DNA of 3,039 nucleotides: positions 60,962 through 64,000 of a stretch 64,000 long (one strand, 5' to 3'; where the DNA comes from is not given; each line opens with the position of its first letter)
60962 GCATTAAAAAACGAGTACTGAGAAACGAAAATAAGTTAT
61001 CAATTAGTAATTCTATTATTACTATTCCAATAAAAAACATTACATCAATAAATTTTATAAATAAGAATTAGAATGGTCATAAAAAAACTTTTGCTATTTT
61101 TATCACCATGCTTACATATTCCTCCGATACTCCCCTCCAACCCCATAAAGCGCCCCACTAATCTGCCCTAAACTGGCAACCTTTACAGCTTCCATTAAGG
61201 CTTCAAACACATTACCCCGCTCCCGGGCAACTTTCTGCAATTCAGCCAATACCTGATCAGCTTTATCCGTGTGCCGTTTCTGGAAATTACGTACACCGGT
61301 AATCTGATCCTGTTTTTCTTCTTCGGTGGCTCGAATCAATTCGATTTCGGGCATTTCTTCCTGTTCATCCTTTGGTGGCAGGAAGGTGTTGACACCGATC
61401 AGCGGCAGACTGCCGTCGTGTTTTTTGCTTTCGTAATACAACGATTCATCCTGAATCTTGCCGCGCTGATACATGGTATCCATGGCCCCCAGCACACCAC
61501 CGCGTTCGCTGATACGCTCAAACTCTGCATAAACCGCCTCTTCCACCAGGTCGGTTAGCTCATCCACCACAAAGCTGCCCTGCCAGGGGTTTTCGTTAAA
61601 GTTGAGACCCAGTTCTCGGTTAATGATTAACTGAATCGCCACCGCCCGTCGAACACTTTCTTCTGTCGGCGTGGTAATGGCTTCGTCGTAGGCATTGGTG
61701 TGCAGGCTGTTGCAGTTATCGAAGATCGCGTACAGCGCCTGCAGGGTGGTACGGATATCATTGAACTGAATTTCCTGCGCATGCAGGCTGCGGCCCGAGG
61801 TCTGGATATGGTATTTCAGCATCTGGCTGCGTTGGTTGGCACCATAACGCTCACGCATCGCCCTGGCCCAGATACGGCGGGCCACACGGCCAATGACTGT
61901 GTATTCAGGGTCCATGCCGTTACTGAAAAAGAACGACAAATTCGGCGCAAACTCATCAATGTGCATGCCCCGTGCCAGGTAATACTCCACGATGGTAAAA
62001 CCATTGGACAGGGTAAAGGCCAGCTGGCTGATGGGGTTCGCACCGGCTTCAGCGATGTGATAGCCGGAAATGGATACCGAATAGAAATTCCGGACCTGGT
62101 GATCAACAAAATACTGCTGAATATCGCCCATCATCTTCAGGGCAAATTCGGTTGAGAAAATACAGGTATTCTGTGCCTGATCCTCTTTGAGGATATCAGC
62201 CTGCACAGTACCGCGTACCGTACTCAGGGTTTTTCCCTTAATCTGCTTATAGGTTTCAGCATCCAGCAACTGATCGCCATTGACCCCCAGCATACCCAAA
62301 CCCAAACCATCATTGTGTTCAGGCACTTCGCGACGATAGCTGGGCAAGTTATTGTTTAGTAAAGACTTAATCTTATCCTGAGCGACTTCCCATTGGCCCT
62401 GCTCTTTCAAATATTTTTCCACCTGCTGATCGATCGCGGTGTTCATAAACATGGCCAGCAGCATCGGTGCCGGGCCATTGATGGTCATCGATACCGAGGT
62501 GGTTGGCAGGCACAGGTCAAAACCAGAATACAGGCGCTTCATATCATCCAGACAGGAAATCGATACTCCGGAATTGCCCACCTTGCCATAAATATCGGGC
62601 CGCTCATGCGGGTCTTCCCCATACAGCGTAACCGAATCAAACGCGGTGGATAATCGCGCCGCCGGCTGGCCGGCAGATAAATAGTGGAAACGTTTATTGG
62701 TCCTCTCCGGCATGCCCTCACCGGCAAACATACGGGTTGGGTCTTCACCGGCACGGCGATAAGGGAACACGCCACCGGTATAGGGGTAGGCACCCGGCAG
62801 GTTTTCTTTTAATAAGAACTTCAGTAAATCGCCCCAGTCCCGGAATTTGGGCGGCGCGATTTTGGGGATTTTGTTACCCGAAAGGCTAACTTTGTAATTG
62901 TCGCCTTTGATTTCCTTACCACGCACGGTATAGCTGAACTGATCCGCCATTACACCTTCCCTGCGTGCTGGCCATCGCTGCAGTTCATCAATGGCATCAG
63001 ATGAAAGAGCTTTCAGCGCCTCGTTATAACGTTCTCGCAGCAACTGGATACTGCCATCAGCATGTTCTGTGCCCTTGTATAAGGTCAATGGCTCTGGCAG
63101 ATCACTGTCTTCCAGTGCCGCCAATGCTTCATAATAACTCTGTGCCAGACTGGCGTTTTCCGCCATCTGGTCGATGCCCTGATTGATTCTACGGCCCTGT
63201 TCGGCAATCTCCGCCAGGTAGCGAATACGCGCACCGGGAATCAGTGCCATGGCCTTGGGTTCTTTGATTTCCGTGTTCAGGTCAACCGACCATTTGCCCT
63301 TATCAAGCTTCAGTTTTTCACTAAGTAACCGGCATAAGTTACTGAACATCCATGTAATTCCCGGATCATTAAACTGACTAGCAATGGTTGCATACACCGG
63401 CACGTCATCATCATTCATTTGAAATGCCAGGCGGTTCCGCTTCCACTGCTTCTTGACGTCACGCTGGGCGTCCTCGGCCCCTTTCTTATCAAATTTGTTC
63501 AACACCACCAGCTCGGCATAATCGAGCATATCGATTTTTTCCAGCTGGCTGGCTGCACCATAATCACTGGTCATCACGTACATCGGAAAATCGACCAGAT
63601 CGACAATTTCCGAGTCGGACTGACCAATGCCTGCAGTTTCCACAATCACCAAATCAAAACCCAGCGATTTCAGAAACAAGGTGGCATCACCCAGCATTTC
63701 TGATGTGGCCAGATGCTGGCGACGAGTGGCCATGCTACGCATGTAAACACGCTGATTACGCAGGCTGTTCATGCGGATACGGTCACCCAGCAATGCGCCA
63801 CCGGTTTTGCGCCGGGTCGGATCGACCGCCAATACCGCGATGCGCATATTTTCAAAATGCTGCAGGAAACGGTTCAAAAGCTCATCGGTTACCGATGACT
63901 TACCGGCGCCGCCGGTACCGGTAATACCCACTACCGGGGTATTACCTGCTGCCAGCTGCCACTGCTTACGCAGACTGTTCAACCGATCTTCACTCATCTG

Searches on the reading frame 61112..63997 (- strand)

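Call 24: search_protein_families(library=ncbifam, proteins=[window:61112-63997:-], max_evalue=1e-10)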
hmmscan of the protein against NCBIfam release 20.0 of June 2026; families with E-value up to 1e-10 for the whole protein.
window:61112-63997:- (961 aa): 6 families
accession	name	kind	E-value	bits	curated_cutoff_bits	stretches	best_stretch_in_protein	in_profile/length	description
NF045497.1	IsobCoAmut_IcmF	equivalog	0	1481.2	1500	2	578-961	692-1076/1076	fused isobutyryl-CoA mutase/GTPase IcmF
TIGR00641.1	acid_CoA_mut_N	subfamily_domain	4.7e-114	381.5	303.8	2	588-960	153-525/528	methylmalonyl-CoA mutase N-terminal domain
NF006944.0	PRK09426.1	equivalog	2e-99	333.5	876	2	587-959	182-553/721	methylmalonyl-CoA mutase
TIGR00750.1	lao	equivalog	2.6e-40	138.4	240.75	1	14-185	28-197/300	methylmalonyl Co-A mutase-associated GTPase MeaB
NF006958.0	PRK09435.1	equivalog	8.7e-34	117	329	1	16-223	53-258/333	methylmalonyl Co-A mutase-associated GTPase MeaB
TIGR00642.1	mmCoA_mut_beta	equivalog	1.7e-21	76.1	617.25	1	583-872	164-450/620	methylmalonyl-CoA mutase small subunit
